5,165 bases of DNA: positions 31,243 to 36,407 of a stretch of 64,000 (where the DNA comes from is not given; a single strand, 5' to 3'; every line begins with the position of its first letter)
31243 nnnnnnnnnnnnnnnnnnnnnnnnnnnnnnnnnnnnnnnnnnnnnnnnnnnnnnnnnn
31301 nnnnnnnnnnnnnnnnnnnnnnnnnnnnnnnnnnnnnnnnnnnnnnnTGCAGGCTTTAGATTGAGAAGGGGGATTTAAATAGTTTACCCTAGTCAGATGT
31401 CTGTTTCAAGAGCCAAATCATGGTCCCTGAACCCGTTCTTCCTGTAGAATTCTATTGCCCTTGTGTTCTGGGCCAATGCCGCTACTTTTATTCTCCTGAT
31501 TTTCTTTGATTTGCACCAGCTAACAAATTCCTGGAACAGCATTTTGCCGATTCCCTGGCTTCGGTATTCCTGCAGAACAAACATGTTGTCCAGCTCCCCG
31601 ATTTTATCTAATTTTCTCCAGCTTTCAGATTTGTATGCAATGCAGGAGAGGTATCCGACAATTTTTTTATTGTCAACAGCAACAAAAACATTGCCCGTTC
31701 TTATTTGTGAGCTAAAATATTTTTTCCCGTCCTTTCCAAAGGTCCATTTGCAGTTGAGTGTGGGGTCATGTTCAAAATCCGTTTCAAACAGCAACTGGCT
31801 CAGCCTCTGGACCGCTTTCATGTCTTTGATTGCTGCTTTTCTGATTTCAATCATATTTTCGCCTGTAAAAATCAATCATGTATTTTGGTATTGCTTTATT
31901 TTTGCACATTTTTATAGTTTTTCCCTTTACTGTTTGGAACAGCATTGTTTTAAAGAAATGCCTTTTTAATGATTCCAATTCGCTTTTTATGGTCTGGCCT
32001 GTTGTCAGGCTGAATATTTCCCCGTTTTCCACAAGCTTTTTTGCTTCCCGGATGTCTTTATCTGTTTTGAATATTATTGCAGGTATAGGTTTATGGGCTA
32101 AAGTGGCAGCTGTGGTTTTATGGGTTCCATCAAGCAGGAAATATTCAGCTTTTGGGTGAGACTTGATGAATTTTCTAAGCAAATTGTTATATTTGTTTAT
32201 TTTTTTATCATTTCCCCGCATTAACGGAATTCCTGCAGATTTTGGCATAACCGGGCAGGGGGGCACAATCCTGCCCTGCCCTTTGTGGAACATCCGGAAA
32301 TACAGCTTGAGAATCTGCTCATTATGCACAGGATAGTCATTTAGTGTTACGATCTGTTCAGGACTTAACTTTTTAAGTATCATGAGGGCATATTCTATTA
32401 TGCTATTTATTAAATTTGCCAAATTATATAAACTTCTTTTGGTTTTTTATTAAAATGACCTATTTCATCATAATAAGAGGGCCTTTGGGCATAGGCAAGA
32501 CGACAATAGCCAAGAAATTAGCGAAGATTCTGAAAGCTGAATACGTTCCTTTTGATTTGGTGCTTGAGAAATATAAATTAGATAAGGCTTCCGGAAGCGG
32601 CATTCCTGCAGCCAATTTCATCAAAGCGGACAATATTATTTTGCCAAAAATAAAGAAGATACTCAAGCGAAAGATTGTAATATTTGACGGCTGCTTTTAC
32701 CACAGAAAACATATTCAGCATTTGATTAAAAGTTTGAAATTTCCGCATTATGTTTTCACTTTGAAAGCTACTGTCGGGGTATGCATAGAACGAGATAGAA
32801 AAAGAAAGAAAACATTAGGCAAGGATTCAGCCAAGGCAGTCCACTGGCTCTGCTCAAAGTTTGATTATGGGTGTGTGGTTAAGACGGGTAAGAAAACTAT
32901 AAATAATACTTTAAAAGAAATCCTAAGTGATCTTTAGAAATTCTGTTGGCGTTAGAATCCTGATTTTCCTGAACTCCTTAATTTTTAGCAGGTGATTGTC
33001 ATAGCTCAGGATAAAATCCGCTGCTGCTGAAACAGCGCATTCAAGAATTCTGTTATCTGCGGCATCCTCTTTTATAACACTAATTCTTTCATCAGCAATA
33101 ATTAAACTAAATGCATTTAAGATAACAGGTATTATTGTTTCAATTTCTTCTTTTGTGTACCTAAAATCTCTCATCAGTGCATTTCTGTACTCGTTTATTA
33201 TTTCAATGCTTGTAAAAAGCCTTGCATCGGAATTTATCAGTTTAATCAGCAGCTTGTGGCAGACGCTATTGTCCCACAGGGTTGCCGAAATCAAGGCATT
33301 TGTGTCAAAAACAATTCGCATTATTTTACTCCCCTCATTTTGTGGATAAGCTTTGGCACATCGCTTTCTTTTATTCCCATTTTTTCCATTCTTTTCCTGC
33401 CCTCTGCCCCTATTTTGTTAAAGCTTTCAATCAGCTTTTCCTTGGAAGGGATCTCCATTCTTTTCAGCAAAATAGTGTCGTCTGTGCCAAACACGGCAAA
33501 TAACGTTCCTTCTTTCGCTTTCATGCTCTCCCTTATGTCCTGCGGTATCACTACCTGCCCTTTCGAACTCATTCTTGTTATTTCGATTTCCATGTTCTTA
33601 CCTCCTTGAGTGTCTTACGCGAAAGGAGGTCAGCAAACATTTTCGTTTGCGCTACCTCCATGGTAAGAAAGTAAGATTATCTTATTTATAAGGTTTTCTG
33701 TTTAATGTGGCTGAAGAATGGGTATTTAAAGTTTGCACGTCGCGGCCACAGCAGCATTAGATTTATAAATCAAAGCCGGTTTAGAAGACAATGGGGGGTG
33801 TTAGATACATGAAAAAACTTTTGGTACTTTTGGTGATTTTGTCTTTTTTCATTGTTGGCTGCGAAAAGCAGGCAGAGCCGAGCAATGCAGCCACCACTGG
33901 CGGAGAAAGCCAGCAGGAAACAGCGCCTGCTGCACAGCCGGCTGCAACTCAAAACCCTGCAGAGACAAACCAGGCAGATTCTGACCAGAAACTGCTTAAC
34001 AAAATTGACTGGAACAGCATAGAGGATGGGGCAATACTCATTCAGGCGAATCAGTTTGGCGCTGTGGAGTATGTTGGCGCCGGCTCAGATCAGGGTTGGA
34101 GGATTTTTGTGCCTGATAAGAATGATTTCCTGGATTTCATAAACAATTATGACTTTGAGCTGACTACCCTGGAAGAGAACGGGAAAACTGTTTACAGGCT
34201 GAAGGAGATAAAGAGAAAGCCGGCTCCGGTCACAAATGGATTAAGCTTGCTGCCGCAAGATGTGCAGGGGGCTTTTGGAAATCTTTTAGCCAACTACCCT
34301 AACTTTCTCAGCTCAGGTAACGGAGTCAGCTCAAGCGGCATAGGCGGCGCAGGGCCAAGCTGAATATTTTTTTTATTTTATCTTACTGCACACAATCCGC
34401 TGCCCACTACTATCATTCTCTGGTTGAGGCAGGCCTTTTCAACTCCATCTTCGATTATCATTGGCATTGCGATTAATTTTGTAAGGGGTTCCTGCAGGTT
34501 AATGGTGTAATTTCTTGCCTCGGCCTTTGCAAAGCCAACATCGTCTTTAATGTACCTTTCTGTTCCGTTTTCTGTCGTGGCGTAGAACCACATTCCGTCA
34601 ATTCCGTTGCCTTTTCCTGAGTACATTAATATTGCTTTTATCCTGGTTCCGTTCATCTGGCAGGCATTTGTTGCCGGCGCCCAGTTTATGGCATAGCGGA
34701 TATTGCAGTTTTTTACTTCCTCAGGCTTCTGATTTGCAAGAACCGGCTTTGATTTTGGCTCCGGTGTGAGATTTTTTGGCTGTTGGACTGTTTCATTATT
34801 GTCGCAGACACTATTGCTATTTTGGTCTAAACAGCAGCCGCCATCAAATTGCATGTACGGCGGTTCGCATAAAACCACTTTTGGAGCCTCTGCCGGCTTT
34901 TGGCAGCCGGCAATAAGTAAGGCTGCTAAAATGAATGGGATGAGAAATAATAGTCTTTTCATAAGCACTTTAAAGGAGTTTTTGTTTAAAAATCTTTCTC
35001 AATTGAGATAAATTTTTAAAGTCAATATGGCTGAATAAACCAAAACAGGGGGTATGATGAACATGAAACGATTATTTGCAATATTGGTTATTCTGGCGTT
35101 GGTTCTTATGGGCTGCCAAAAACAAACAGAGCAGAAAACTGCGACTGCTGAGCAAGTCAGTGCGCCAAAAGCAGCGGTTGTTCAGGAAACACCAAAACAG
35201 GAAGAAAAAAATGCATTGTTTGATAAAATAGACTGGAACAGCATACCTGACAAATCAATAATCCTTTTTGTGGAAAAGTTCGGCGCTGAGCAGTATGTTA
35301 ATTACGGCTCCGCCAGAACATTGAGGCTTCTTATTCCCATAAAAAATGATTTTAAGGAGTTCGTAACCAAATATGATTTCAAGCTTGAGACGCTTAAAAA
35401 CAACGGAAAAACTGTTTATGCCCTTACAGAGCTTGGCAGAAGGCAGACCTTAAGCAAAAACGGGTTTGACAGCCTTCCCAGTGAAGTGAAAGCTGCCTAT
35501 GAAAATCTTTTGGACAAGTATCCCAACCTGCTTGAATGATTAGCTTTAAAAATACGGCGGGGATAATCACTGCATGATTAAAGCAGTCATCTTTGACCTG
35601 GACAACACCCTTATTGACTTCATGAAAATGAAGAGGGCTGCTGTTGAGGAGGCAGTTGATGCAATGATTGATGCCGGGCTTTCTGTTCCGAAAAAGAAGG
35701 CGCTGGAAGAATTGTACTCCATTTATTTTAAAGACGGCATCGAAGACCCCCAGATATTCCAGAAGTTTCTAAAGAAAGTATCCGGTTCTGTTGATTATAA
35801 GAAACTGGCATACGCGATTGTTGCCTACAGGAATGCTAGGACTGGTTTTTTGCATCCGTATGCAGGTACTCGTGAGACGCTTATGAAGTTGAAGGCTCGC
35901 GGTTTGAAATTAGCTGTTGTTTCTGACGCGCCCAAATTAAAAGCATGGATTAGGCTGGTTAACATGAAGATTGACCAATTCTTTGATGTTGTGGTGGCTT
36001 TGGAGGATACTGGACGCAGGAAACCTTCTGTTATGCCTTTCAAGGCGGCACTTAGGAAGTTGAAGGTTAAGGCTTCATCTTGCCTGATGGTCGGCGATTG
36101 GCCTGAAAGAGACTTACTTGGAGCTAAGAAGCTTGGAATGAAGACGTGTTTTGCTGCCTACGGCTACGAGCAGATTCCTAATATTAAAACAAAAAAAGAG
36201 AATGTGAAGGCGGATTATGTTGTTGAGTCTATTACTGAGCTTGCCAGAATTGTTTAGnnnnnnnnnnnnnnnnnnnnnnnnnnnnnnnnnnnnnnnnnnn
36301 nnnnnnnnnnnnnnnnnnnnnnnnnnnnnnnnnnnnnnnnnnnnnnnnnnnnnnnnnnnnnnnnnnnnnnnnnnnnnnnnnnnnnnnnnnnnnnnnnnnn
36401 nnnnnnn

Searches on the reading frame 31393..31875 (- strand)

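Call 32: search_protein_families(library=pfam, proteins=[window:31393-31875:-], max_evalue=0.01)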
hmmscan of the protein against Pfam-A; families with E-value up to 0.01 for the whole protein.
window:31393-31875:- (160 aa): 9 families
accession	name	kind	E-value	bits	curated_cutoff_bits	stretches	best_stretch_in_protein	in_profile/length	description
PF13508.13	Acetyltransf_7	-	4.9e-18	65.7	27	1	61-150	3-83/84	Acetyltransferase (GNAT) domain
PF00583.31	Acetyltransf_1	-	1.6e-17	64.3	20.7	1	59-149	31-116/116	Acetyltransferase (GNAT) family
PF13673.13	Acetyltransf_10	-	6.4e-14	52.5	23.6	1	62-154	32-112/128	Acetyltransferase (GNAT) domain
PF13527.13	Acetyltransf_9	-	2.9e-07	31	25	1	10-149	1-124/127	Acetyltransferase (GNAT) domain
PF13302.13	Acetyltransf_3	-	2.8e-05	25.3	25.4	1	59-150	51-138/138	Acetyltransferase (GNAT) domain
PF08445.16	FR47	-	3.4e-05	24.2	22.1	1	86-152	15-80/86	FR47-like protein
PF13523.12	Acetyltransf_8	-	0.0013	18.8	27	1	102-152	89-140/145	Acetyltransferase (GNAT) domain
PF13420.13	Acetyltransf_4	-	0.0019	18.7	24.3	1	60-150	48-135/155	Acetyltransferase (GNAT) domain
PF17013.11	Acetyltransf_15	-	0.0024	17.7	35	1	53-151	29-138/210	Putative acetyl-transferase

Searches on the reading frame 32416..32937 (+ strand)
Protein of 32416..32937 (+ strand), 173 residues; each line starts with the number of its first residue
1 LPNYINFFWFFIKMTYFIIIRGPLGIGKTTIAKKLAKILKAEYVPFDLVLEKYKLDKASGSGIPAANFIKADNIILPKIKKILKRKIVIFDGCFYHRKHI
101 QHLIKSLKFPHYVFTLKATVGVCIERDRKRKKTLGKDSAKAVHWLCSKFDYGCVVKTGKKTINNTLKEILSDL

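Call 32: search_protein_families(library=pfam, proteins=[window:32416-32937:+], max_evalue=0.01)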
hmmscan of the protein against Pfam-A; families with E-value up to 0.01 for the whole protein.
window:32416-32937:+ (173 aa): 12 families
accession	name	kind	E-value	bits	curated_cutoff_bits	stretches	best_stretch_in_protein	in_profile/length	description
PF13671.12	AAA_33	-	1.8e-08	35.2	27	1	18-137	2-125/143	AAA domain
PF13238.12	AAA_18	-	1.2e-05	26.1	29.4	1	18-137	1-118/128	AAA domain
PF08433.16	KTI12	-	0.00012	22.1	22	1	18-150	4-138/271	Chromatin associated protein KTI12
PF20720.3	nSTAND3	-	0.00015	22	27.2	1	15-44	17-47/155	Novel STAND NTPase 3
PF01202.28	SKI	-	0.00025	21.6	22.1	1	25-132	2-107/159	Shikimate kinase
PF01637.24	ATPase_2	-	0.00068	19.9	33.2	1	16-70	21-69/225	ATPase domain predominantly from Archaea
PF13173.12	AAA_14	-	0.00098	19.6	27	1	17-93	4-71/129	AAA domain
PF02367.23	TsaE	-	0.0011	19.4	26.6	1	15-41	21-47/128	Threonylcarbamoyl adenosine biosynthesis protein TsaE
PF05729.18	NACHT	-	0.0019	18.5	26.7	1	18-45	3-30/167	NACHT domain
PF00004.35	AAA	-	0.002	19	21.2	1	19-47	2-30/131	ATPase family associated with various cellular activities (AAA)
PF03266.21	NTPase_1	-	0.0035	17.7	23.9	1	18-42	2-26/168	NTPase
PF13521.12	AAA_28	-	0.0076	16.9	27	0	18-45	2-29/164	AAA domain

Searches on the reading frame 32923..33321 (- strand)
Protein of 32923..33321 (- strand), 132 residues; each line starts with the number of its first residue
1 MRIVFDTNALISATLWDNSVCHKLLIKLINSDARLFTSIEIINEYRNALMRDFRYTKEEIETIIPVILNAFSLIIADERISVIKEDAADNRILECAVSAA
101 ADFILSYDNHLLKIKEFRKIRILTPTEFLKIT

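Call 32: search_protein_families(library=pfam, proteins=[window:32923-33321:-], max_evalue=0.01)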
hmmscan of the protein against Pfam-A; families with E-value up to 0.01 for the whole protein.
window:32923-33321:- (132 aa): 3 families
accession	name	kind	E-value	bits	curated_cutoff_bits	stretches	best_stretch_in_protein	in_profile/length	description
PF13470.12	PIN_3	-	1.4e-17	65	27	1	2-110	1-115/115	PIN domain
PF01850.27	PIN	-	0.00014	22.9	23.6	1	3-114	1-117/120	PIN domain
PF18476.7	PIN_8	-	0.0067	16.8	26.1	1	3-73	2-75/227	PIN like domain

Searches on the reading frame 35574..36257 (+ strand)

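Call 32: search_protein_families(library=pfam, proteins=[window:35574-36257:+], max_evalue=0.01)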
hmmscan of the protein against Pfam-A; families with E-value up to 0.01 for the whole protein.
window:35574-36257:+ (227 aa): 5 families
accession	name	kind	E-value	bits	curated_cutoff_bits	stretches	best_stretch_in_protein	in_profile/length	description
PF13419.12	HAD_2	-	2.3e-30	106.4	23.8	1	5-193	1-177/178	Haloacid dehalogenase-like hydrolase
PF00702.32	Hydrolase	-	5.3e-26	92.6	26.4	1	2-188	1-191/191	haloacid dehalogenase-like hydrolase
PF13242.12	Hydrolase_like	-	2e-13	50.5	22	1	148-223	2-75/75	HAD-hyrolase-like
PF12710.13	HAD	-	5e-05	24.2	27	1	5-143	1-130/189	haloacid dehalogenase-like hydrolase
PF08645.17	PNK3P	-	0.0027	17.9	22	0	117-180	63-130/161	Polynucleotide kinase 3 phosphatase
